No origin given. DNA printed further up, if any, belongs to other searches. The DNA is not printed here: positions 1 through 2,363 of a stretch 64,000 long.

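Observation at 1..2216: PilB/GspE-type secretion ATPase fused to a histidine-kinase transmitter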

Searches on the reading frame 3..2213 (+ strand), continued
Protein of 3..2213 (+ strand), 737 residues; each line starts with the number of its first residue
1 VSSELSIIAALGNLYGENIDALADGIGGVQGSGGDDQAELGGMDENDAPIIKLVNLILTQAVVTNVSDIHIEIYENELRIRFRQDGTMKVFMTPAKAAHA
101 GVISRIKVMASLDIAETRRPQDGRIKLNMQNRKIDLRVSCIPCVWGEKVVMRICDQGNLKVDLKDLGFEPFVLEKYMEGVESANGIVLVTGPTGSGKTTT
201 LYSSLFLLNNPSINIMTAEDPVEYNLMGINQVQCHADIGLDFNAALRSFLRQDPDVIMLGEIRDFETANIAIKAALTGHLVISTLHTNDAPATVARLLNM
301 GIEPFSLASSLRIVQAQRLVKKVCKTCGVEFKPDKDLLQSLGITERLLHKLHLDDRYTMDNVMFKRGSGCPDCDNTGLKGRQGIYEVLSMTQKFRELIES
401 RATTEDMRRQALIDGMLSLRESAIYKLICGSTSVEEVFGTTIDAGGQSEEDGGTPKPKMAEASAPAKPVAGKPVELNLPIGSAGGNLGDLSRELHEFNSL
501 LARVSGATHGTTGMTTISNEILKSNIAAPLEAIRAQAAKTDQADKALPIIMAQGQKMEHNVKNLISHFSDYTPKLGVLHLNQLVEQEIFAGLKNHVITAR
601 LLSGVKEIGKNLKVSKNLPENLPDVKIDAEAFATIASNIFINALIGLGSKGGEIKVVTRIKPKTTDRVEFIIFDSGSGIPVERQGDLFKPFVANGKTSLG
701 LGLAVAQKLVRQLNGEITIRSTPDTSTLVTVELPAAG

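Call 10: find_homologous_proteins(query=window:3-2213:+)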
Query window:3-2213:+ (737 aa): 8000 proteins with E <= 0.001 among 8000 candidates; the best 120 are listed.
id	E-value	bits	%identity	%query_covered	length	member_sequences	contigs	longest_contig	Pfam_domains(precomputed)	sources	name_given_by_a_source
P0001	0.0e+0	1625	100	100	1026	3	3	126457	PF05157.21,PF00437.27,PF02518.32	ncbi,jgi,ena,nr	ncbi:MAG TPA: ATPase, T2SS/T4P/T4SS family [Candidatus Rifleibacterium sp.]|nr:ATPase, T2SS/T4P/T4SS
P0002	0.0e+0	1412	87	100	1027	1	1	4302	PF05157.21,PF00437.27,PF02518.32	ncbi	-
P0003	0.0e+0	1409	87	100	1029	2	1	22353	PF05157.21,PF00437.27,PF02518.32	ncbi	-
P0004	0.0e+0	1382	85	99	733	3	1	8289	PF00437.27,PF02518.32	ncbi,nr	ncbi:MAG: ATPase, T2SS/T4P/T4SS family, partial [Candidatus Riflebacteria bacterium]|nr:ATPase, T2SS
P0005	0.0e+0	1381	85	100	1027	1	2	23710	PF05157.21,PF00437.27,PF02518.32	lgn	-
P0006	0.0e+0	1372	86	100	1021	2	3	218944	PF05157.21,PF00437.27,PF02518.32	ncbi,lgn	-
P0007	0.0e+0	1370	85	100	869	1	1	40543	PF05157.21,PF00437.27,PF02518.32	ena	-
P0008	0.0e+0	1370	85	100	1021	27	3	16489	PF05157.21,PF00437.27,PF02518.32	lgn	-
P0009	0.0e+0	1369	85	100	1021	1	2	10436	PF05157.21,PF00437.27,PF02518.32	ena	-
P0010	0.0e+0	1368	84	100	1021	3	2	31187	PF05157.21,PF00437.27,PF02518.32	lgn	-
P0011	0.0e+0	1362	85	100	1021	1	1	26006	PF05157.21,PF00437.27,PF02518.32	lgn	-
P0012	0.0e+0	1347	82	100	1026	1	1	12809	PF05157.21,PF00437.27,PF02518.32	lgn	-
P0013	0.0e+0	1343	83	100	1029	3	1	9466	PF05157.21,PF00437.27,PF02518.32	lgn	-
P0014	0.0e+0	1332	82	100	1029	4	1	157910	PF05157.21,PF00437.27,PF02518.32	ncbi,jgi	-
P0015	0.0e+0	1296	80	100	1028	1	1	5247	PF05157.21,PF00437.27,PF02518.32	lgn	-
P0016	0.0e+0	1257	78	100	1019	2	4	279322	PF05157.21,PF00437.27,PF02518.32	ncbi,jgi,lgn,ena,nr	ncbi:MAG: hypothetical protein CVV41_13895 [Candidatus Riflebacteria bacterium HGW-Riflebacteria-1]|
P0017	0.0e+0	1255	77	100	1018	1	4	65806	PF05157.21,PF00437.27,PF02518.32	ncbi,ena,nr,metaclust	ncbi:MAG: hypothetical protein A2W80_18105 [Candidatus Riflebacteria bacterium GWC2_50_8]|nr:MAG: hy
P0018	0.0e+0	1248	77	100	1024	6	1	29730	PF05157.21,PF00437.27,PF02518.32,PF13555.13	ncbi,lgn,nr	ncbi:MAG: Flp pilus assembly complex ATPase component TadA [Candidatus Riflebacteria bacterium]|nr:F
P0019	0.0e+0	1244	77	100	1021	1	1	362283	PF05157.21,PF00437.27,PF02518.32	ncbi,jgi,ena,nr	ncbi:MAG: hypothetical protein CVV42_18960 [Candidatus Riflebacteria bacterium HGW-Riflebacteria-2]|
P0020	0.0e+0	1232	74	100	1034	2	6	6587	PF05157.21,PF00437.27,PF02518.32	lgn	-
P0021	0.0e+0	1230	76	100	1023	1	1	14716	PF05157.21,PF00437.27,PF02518.32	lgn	-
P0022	0.0e+0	1225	75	100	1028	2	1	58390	PF05157.21,PF00437.27,PF02518.32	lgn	-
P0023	0.0e+0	1222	75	100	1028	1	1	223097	PF05157.21,PF00437.27,PF02518.32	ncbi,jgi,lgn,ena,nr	ncbi:MAG: Flp pilus assembly complex ATPase component TadA [Candidatus Riflebacteria bacterium]|nr:F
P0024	0.0e+0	1222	76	100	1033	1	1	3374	PF05157.21,PF00437.27,PF02518.32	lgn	-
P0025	0.0e+0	1214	74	100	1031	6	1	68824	PF05157.21,PF00437.27,PF02518.32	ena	-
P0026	0.0e+0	1203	77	96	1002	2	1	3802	PF05157.21,PF00437.27,PF02518.32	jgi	jgi:type IV pilus assembly protein PilB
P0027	0.0e+0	1197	73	100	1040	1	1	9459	PF05157.21,PF00437.27,PF02518.32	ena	-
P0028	0.0e+0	1194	73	100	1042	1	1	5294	PF05157.21,PF00437.27,PF02518.32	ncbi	-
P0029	0.0e+0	1192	72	100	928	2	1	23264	PF05157.21,PF00437.27,PF02518.32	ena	-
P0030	0.0e+0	1191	73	100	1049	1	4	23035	PF05157.21,PF00437.27,PF02518.32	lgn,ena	-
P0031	0.0e+0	1190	73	100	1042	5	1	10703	PF05157.21,PF00437.27,PF02518.32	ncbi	-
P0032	0.0e+0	1187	72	100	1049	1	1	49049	PF05157.21,PF00437.27,PF02518.32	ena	-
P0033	0.0e+0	1184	72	100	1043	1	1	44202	PF05157.21,PF00437.27,PF02518.32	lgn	-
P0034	0.0e+0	1183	72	100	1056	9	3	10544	PF05157.21,PF00437.27,PF02518.32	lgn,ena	-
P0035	0.0e+0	1183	73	100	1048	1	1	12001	PF05157.21,PF00437.27,PF02518.32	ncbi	-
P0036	0.0e+0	1183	73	100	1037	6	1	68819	PF05157.21,PF00437.27,PF02518.32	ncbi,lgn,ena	-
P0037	0.0e+0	1183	72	100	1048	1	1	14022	PF05157.21,PF00437.27,PF02518.32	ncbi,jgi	jgi:type IV pilus assembly protein PilB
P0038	0.0e+0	1182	73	100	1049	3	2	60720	PF05157.21,PF00437.27,PF02518.32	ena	-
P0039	0.0e+0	1182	71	100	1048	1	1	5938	PF05157.21,PF00437.27,PF02518.32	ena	-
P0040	0.0e+0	1181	71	100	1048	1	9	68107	PF05157.21,PF00437.27,PF02518.32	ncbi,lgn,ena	-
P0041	0.0e+0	1181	71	100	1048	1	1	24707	PF05157.21,PF00437.27,PF02518.32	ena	-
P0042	0.0e+0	1180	71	100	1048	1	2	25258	PF05157.21,PF00437.27,PF02518.32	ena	-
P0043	0.0e+0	1177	72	100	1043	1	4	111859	PF05157.21,PF00437.27,PF02518.32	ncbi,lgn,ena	-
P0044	0.0e+0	1177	71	100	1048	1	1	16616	PF05157.21,PF00437.27,PF02518.32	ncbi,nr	ncbi:MAG: Flp pilus assembly complex ATPase component TadA [Candidatus Riflebacteria bacterium]|nr:F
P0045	0.0e+0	1176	72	100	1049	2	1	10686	PF05157.21,PF00437.27,PF02518.32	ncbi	-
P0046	0.0e+0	1175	72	100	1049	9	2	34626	PF05157.21,PF00437.27,PF02518.32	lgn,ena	-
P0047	0.0e+0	1174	72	100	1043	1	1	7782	PF05157.21,PF00437.27,PF02518.32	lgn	-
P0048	0.0e+0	1173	71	100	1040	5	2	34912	PF05157.21,PF00437.27,PF02518.32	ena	-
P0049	0.0e+0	1173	73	100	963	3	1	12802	PF05157.21,PF00437.27,PF02518.32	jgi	jgi:type IV pilus assembly protein PilB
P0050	0.0e+0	1173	73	100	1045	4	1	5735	PF05157.21,PF00437.27,PF02518.32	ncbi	-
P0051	0.0e+0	1170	71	100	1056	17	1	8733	PF05157.21,PF00437.27,PF02518.32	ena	-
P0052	0.0e+0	1170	79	92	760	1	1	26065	PF05157.21,PF00437.27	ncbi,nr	ncbi:MAG TPA: hypothetical protein DCG57_15440, partial [Candidatus Riflebacteria bacterium]|nr:hypo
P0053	0.0e+0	1161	71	100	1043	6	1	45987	PF05157.21,PF00437.27,PF02518.32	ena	-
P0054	0.0e+0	1154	71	100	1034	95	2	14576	PF05157.21,PF00437.27,PF02518.32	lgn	-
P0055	0.0e+0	1151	71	100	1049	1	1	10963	PF05157.21,PF00437.27,PF02518.32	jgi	jgi:type IV pilus assembly protein PilB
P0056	0.0e+0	1121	70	100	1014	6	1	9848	PF05157.21,PF00437.27,PF02518.32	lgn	-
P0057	0.0e+0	1119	70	100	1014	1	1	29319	PF05157.21,PF00437.27,PF02518.32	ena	-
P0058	0.0e+0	1118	70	100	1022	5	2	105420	PF05157.21,PF00437.27,PF02518.32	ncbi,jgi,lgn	-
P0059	0.0e+0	1118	69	100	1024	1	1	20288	PF05157.21,PF00437.27,PF02518.32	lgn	-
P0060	0.0e+0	1118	71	100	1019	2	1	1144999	PF05157.21,PF00437.27,PF02518.32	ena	-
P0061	0.0e+0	1118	69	100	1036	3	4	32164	PF05157.21,PF00437.27,PF02518.32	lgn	-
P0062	0.0e+0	1117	69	100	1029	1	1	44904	PF05157.21,PF00437.27,PF02518.32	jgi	jgi:type IV pilus assembly protein PilB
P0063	0.0e+0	1112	69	100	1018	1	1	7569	PF05157.21,PF00437.27,PF02518.32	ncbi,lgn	-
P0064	0.0e+0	1112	69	100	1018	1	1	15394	PF05157.21,PF00437.27,PF02518.32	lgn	-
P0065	0.0e+0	1111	69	100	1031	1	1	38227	PF05157.21,PF00437.27,PF02518.32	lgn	-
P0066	0.0e+0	1110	69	100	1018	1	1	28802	PF05157.21,PF00437.27,PF02518.32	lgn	-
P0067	0.0e+0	1109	69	100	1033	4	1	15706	PF05157.21,PF00437.27,PF02518.32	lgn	-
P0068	0.0e+0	1108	70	100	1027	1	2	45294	PF05157.21,PF00437.27,PF02518.32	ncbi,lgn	ncbi:MAG: hypothetical protein Kow0029_27790 [Candidatus Rifleibacteriota bacterium]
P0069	0.0e+0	1106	70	100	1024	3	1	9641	PF05157.21,PF00437.27,PF02518.32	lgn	-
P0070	0.0e+0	1099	69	100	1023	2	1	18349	PF05157.21,PF00437.27,PF02518.32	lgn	-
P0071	0.0e+0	1090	69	100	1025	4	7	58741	PF05157.21,PF00437.27,PF02518.32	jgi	jgi:type IV pilus assembly protein PilB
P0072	0.0e+0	1080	67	100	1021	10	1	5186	PF05157.21,PF00437.27,PF02518.32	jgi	jgi:type IV pilus assembly protein PilB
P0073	0.0e+0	1068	67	100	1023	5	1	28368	PF05157.21,PF00437.27,PF02518.32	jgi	jgi:type IV pilus assembly protein PilB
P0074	0.0e+0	1066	66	100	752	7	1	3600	PF00437.27,PF02518.32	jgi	jgi:type IV pilus assembly protein PilB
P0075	0.0e+0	1056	65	100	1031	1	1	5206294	PF05157.21,PF00437.27,PF02518.32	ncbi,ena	-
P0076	0.0e+0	1056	65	100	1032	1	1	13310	PF05157.21,PF00437.27,PF02518.32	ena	-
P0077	3.8e-292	989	62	100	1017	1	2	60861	PF05157.21,PF00437.27,PF02518.32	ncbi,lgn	-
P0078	1.6e-289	980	63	100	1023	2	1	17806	PF05157.21,PF00437.27,PF02518.32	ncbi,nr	ncbi:Flp pilus assembly complex ATPase component TadA [Candidatus Ozemobacteraceae bacterium]|nr:Flp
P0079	5.2e-289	979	63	100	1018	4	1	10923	PF05157.21,PF00437.27,PF02518.32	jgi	-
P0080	4.9e-287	972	63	100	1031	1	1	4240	PF05157.21,PF00437.27,PF02518.32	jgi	jgi:type IV pilus assembly protein PilB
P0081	1.0e-286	971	61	100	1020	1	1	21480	PF05157.21,PF00437.27,PF02518.32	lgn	-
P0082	1.5e-285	967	61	100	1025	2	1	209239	PF05157.21,PF00437.27,PF02518.32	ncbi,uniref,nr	ncbi:MAG: Type IV fimbrial assembly, ATPase PilB [Candidatus Ozemobacter sibiricus]|uniref:histidine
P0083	4.0e-283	959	60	100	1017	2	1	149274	PF05157.21,PF00437.27,PF02518.32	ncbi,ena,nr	ncbi:MAG: Flp pilus assembly complex ATPase component TadA [Candidatus Riflebacteria bacterium]|nr:F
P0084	5.6e-283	959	62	100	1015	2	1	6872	PF05157.21,PF00437.27,PF02518.32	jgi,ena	-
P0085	1.3e-282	958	62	100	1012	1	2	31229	PF05157.21,PF00437.27,PF02518.32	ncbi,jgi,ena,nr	ncbi:MAG TPA: ATPase, T2SS/T4P/T4SS family [Candidatus Ozemobacteraceae bacterium]|nr:ATPase, T2SS/T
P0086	2.2e-282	957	61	100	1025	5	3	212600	PF05157.21,PF00437.27,PF02518.32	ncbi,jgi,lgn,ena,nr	ncbi:MAG TPA: ATPase, T2SS/T4P/T4SS family [Candidatus Ozemobacteraceae bacterium]|nr:ATPase, T2SS/T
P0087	3.3e-282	956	60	100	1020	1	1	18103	PF05157.21,PF00437.27,PF02518.32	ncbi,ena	-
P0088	1.3e-277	941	61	99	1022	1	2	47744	PF05157.21,PF00437.27,PF02518.32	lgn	-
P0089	8.6e-277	938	61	100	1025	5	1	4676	PF05157.21,PF00437.27,PF02518.32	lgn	-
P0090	3.5e-274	930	59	100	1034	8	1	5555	PF05157.21,PF00437.27,PF02518.32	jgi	-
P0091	1.9e-271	921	60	100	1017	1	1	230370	PF05157.21,PF00437.27,PF02518.32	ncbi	ncbi:MAG: ATPase, T2SS/T4P/T4SS family [Candidatus Ozemobacteraceae bacterium]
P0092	5.3e-270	916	81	71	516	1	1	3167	PF00437.27,PF02518.32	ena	-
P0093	1.4e-269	914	59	100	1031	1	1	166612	PF05157.21,PF00437.27,PF02518.32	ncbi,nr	ncbi:MAG: Flp pilus assembly complex ATPase component TadA [Candidatus Riflebacteria bacterium]|nr:F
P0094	4.1e-267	906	57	100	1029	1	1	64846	PF05157.21,PF00437.27,PF02518.32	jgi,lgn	jgi:type IV pilus assembly protein PilB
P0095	1.1e-266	905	57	100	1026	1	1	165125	PF05157.21,PF00437.27,PF02518.32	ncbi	-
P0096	5.0e-263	893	59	100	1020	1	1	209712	PF05157.21,PF00437.27,PF02518.32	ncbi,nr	ncbi:MAG: Flp pilus assembly complex ATPase component TadA [Candidatus Riflebacteria bacterium]|nr:F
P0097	7.6e-262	889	57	99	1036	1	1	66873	PF05157.21,PF00437.27,PF02518.32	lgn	-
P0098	2.3e-259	881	56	100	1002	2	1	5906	PF05157.21,PF00437.27,PF02518.32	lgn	-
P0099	5.1e-259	880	57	100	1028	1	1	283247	PF05157.21,PF00437.27,PF02518.32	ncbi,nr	ncbi:MAG: Flp pilus assembly complex ATPase component TadA [Candidatus Riflebacteria bacterium]|nr:F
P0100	1.9e-245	835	58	93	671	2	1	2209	PF00437.27,PF02518.32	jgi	jgi:type II secretory ATPase GspE/PulE/Tfp pilus assembly ATPase PilB-like protein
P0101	2.4e-232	791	71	69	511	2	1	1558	PF00437.27,PF02518.32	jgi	jgi:signal transduction histidine kinase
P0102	1.8e-212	726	61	74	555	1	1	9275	PF00437.27,PF02518.32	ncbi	ncbi:MAG: ATPase, T2SS/T4P/T4SS family, partial [Candidatus Rifleibacteriota bacterium]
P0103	6.5e-207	707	68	65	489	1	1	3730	PF00437.27,PF02518.32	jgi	-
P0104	6.8e-194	664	82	49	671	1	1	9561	PF05157.21,PF00437.27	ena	-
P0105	8.0e-174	598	42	100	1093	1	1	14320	PF05157.21,PF00437.27,PF02518.32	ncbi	ncbi:ATPase, T2SS/T4P/T4SS family, partial [Candidatus Riflebacteria bacterium]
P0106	1.0e-169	584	62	59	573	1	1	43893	PF05157.21,PF00437.27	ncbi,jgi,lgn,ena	-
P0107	1.7e-167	577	53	70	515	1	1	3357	PF00437.27,PF02518.32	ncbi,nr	ncbi:MAG TPA: ATPase, T2SS/T4P/T4SS family, partial [Candidatus Ozemobacteraceae bacterium]|nr:ATPas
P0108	3.4e-166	573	60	60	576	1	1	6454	PF05157.21,PF00437.27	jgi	-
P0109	3.0e-165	570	61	60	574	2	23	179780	PF05157.21,PF00437.27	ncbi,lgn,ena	ncbi:MAG: type IV-A pilus assembly ATPase PilB [Candidatus Wallbacteria bacterium]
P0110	7.5e-165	568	60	59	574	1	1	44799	PF05157.21,PF00437.27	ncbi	ncbi:type IV-A pilus assembly ATPase PilB [Candidatus Riflebacteria bacterium]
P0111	3.1e-164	566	58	60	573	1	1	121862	PF05157.21,PF00437.27,PF13401.13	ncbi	-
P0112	4.2e-164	566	59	60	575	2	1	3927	PF05157.21,PF00437.27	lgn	-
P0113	1.1e-163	564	59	60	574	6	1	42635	PF05157.21,PF00437.27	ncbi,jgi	-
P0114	7.5e-163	562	59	60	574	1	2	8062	PF05157.21,PF00437.27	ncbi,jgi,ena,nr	ncbi:MAG TPA: type IV-A pilus assembly ATPase PilB [Candidatus Wallbacteria bacterium]|nr:type IV-A 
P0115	9.8e-163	561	59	60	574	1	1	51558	PF05157.21,PF00437.27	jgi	jgi:type IV pilus assembly protein PilB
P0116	1.2e-162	561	59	60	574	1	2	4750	PF05157.21,PF00437.27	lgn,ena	-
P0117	2.4e-162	560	59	60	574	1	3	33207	PF05157.21,PF00437.27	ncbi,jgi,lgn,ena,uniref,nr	ncbi:MAG: type IV-A pilus assembly ATPase PilB [Candidatus Wallbacteria bacterium GWC2_49_35]|uniref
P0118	2.6e-162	560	59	60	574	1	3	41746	PF05157.21,PF00437.27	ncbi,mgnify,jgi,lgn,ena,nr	ncbi:MAG: Type II secretion system protein E [bacterium ADurb.Bin243]|mgnify:FL=1|nr:MAG: Type II se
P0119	2.6e-162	560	59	60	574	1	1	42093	PF05157.21,PF00437.27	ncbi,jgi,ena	-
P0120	3.7e-162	559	59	60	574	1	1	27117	PF05157.21,PF00437.27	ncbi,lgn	-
